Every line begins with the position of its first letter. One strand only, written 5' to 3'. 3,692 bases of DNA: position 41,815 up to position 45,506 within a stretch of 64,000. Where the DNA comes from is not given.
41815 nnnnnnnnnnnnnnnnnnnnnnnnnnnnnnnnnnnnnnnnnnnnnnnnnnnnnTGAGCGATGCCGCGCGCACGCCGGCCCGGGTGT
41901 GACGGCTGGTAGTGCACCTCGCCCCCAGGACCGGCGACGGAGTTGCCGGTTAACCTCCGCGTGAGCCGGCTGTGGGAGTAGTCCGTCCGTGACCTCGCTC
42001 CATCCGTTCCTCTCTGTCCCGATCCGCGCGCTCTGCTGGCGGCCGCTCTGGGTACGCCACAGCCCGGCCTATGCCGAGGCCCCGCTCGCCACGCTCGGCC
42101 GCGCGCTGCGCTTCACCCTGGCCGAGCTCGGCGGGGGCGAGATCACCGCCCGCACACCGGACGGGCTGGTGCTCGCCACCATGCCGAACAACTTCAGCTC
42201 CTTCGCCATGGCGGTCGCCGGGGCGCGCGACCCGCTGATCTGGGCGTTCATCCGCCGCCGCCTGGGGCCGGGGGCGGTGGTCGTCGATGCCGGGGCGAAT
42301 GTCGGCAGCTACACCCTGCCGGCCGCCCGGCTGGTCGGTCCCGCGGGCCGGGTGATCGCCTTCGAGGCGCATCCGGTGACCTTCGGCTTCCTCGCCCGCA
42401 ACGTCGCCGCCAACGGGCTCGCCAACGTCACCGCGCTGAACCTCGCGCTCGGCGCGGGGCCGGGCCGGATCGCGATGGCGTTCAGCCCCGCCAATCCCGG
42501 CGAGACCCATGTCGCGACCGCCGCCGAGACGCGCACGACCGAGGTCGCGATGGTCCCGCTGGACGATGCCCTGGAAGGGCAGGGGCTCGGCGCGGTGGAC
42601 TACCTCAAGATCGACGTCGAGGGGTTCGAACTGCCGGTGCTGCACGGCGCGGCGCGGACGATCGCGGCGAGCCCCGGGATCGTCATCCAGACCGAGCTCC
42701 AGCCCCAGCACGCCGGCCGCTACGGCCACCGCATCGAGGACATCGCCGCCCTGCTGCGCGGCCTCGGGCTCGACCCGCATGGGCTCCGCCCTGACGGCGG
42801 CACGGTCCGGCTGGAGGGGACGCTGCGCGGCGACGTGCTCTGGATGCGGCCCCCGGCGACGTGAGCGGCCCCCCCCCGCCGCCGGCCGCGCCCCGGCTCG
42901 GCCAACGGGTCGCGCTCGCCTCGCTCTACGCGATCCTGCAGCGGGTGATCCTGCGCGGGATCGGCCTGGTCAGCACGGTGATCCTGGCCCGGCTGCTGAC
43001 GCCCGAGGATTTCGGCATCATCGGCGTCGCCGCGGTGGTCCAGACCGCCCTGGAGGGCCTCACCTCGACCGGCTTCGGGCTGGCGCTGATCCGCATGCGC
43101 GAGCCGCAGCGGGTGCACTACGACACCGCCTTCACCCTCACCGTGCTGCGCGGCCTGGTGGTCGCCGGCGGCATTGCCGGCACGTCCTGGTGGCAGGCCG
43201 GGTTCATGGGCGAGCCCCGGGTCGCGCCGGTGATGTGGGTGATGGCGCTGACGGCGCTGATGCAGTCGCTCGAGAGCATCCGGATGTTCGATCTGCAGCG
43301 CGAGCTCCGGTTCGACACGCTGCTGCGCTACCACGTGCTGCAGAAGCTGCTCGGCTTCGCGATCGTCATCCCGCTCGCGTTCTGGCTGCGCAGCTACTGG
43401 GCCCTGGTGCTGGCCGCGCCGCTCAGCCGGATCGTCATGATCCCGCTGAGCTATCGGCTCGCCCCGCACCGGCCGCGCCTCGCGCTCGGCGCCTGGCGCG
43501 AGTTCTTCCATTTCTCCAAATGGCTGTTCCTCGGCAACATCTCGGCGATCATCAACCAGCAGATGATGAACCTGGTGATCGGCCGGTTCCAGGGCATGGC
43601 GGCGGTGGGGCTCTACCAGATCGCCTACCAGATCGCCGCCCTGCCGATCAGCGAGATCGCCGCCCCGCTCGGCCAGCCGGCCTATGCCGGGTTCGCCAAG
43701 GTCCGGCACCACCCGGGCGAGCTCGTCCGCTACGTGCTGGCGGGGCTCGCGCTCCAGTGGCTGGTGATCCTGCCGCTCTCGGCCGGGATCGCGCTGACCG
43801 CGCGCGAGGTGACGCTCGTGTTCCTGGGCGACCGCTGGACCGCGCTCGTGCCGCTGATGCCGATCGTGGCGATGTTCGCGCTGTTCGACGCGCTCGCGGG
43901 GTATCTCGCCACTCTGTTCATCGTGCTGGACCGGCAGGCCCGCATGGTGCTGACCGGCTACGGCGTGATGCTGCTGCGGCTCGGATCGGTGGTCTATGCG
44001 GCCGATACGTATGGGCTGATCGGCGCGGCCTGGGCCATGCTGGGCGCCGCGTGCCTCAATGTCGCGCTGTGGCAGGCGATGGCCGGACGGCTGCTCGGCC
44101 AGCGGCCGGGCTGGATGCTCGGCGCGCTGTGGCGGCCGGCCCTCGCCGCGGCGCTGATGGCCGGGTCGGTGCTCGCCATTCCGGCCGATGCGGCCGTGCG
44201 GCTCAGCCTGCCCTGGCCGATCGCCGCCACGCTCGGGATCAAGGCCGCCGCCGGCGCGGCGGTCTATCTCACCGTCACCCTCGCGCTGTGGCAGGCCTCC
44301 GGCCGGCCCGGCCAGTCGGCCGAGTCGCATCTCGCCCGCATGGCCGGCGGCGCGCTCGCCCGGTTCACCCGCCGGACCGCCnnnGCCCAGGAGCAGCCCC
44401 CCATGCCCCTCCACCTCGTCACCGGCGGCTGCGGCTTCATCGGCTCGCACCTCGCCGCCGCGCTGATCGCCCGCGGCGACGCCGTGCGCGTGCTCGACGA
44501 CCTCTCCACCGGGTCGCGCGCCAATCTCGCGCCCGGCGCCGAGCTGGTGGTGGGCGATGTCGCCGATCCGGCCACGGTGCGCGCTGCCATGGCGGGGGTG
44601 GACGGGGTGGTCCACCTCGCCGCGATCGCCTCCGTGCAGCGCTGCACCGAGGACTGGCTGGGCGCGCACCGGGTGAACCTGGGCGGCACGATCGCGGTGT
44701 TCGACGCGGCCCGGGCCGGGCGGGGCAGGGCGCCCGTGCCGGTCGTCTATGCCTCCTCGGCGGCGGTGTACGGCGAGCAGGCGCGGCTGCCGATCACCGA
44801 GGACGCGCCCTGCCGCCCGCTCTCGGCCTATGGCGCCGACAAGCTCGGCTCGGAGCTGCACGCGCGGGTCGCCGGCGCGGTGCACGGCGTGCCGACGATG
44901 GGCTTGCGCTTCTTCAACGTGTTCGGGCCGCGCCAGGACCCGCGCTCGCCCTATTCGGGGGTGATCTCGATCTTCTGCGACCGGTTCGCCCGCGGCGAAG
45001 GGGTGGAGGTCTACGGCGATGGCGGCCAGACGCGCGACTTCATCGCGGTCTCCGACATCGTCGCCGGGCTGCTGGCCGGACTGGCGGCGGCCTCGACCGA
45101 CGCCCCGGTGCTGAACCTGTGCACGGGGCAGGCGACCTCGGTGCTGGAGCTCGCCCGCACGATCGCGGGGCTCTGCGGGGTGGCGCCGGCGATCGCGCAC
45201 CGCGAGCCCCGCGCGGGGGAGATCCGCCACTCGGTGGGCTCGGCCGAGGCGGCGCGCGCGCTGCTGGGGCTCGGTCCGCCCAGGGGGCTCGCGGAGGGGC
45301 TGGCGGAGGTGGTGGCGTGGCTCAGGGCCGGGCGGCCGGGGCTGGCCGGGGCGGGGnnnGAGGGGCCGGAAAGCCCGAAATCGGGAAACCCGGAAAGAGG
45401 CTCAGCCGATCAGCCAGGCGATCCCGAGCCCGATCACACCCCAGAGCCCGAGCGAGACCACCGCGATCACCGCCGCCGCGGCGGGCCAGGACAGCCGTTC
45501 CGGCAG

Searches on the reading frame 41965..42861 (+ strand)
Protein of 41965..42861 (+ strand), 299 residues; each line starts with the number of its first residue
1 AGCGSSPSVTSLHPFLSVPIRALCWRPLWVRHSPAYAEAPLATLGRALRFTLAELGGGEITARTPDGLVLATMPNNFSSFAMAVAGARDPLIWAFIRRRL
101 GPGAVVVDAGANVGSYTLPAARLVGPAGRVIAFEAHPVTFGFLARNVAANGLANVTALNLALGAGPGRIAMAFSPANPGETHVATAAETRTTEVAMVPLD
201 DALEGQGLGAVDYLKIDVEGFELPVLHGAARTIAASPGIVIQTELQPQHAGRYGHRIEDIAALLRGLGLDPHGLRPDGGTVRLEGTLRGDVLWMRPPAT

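Call 17: search_protein_families(library=ncbifam, proteins=[window:41965-42861:+], max_evalue=0.00001)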
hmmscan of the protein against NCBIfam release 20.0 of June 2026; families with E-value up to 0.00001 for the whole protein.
window:41965-42861:+ (299 aa): 2 families
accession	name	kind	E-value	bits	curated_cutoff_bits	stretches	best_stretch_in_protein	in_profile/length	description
TIGR01444.1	fkbM_fam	subfamily_domain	6.1e-32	111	37.7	1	105-242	1-141/143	FkbM family methyltransferase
TIGR02469.1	CbiT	equivalog_domain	1.2e-06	28.8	78.3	1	99-157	16-73/124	precorrin-6Y C5,15-methyltransferase (decarboxylating) subunit CbiT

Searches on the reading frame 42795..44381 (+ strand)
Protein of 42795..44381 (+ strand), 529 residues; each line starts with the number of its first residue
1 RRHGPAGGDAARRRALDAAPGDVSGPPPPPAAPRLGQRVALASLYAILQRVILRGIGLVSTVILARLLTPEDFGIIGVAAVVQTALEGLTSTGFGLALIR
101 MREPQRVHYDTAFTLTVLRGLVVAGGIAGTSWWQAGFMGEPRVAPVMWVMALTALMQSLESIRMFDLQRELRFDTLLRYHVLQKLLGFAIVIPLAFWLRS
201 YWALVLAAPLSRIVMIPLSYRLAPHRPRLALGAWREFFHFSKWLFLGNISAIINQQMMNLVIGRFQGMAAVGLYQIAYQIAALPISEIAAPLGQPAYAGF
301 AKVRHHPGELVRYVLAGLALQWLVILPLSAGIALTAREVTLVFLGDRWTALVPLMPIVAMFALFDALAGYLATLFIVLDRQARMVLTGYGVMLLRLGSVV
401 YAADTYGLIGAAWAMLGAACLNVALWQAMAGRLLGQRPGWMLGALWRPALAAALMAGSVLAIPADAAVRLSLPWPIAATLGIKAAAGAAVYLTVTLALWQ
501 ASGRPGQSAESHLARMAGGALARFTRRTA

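Call 17: search_protein_families(library=ncbifam, proteins=[window:42795-44381:+], max_evalue=0.00001)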
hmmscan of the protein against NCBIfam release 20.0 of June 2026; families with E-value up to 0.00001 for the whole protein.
window:42795-44381:+ (529 aa): 3 families
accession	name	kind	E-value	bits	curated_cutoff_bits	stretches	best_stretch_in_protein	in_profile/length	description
NF007773.0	PRK10459.1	equivalog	1.4e-40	139.8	273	1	49-496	17-465/492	MOP flippase family protein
NF047674.1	TeichurnBiosyTuaB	equivalog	1.2e-34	120.1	580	1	49-494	18-465/469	teichuronic acid biosynthesis protein TuaB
NF058658.1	Oglyco_Wzx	exception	3.7e-26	92.2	720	1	37-432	8-404/478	O-glycosylation flippase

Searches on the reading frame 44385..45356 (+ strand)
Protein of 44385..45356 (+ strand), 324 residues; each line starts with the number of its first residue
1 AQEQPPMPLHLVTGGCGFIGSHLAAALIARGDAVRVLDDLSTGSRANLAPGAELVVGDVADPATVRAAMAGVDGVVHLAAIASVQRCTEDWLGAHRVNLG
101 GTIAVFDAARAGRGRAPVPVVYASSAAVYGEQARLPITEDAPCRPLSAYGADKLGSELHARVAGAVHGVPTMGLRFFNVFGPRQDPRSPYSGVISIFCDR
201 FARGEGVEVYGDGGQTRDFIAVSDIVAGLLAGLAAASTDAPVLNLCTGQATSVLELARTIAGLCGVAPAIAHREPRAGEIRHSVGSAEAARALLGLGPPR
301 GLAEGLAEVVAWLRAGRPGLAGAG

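Call 17: search_protein_families(library=ncbifam, proteins=[window:44385-45356:+], max_evalue=0.00001)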
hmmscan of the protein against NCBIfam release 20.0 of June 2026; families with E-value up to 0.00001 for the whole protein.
window:44385-45356:+ (324 aa): 23 families
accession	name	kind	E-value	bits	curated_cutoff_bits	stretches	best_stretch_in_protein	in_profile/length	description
TIGR01179.1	galE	equivalog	2e-43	148.5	262.3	1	11-312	3-324/332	UDP-glucose 4-epimerase GalE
NF011728.1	PRK15181.1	equivalog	5e-34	117.8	760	1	10-313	18-337/348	Vi polysaccharide biosynthesis UDP-N-acetylglucosaminuronic acid C-4 epimerase TviC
TIGR04180.1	EDH_00030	hypoth_equivalog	9.6e-34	116.8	475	1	11-294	2-290/297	NAD-dependent 4,6-dehydratase LegB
TIGR02197.1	heptose_epim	equivalog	6.9e-33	114.2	274.6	1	11-268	2-264/316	ADP-glyceromanno-heptose 6-epimerase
TIGR01181.1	dTDP_gluc_dehyt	equivalog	7.7e-33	113.9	365.1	1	11-314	3-312/321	dTDP-glucose 4,6-dehydratase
NF007956.0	PRK10675.1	subfamily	5.7e-22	78.3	394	1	11-293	4-309/338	UDP-glucose 4-epimerase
TIGR03466.1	HpnA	hypoth_equivalog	7.4e-22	77.7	367.65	1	11-150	4-139/327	hopanoid-associated sugar epimerase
NF043036.1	ErythonDh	equivalog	1.9e-20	73.3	325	1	11-158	4-158/321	D-erythronate dehydrogenase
NF008360.0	PRK11150.1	equivalog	3.1e-18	66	452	1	11-259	3-249/310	ADP-glyceromanno-heptose 6-epimerase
NF007582.0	PRK10217.1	equivalog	2.6e-15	56.4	698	1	11-263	5-269/355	dTDP-glucose 4,6-dehydratase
NF042422.1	oxyalk_red_OleD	equivalog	2.2e-14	53.6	580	1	11-130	4-115/329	2-alkyl-3-oxoalkanoate reductase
NF052578.1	StrlDmthSdmBMthl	equivalog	1.9e-13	50.9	600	1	11-266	4-247/328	sterol demethylase protein SdmB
NF042423.1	oxyalk_red_Shew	equivalog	1.9e-10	40.3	580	1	11-184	12-179/331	2-alkyl-3-oxoalkanoate reductase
NF007490.0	PRK10084.1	subfamily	2.9e-10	39.7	649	1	11-233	4-247/361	dTDP-glucose 4,6-dehydratase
TIGR01214.1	rmlD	equivalog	6.1e-10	38.7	224.05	1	11-167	3-142/285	dTDP-4-dehydrorhamnose reductase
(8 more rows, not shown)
